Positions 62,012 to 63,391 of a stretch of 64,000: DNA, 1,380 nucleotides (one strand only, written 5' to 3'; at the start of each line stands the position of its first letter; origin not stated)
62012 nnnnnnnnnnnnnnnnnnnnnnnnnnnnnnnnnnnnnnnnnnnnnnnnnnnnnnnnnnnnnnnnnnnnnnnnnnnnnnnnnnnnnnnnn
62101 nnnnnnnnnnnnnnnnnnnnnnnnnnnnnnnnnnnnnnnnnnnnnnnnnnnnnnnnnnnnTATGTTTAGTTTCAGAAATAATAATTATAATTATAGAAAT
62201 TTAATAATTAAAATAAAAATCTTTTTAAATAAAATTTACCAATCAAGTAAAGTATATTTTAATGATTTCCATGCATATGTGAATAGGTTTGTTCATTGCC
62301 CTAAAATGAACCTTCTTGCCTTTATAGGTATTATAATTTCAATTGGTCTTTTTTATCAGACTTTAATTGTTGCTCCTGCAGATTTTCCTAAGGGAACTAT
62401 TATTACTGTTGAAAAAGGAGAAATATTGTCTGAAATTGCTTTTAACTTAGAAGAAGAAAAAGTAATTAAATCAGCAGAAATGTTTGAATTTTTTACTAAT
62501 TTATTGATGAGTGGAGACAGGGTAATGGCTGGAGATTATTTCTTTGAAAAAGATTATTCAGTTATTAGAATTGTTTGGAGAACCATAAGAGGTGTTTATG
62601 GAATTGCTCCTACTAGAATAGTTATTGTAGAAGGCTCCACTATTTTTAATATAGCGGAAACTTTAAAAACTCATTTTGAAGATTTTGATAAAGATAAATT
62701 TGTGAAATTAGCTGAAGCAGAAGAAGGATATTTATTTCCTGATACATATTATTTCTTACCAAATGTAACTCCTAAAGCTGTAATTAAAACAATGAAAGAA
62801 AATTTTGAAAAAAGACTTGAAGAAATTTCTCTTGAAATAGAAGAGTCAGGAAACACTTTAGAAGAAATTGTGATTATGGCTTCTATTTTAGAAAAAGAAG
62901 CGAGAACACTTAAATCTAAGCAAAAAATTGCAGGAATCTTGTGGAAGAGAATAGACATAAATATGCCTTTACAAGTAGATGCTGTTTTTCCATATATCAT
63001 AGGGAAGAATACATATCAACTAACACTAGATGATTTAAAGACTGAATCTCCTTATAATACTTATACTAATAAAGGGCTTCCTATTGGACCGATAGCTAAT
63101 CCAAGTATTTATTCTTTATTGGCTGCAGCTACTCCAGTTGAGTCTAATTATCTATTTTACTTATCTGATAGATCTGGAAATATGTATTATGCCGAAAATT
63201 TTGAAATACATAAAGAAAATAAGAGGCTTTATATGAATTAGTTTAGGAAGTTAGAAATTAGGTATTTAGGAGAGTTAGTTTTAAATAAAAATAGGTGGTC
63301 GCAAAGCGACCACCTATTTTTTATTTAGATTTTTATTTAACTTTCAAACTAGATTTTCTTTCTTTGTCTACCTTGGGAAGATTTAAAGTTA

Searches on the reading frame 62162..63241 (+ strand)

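Call 52: search_protein_families(library=pfam, proteins=[window:62162-63241:+], max_evalue=0.0001)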
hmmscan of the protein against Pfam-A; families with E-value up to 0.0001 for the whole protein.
window:62162-63241:+ (359 aa): 1 family
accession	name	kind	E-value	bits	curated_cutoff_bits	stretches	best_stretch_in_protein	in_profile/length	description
PF02618.21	YceG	-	4.1e-68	230.3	32.4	1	81-355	1-274/275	YceG-like family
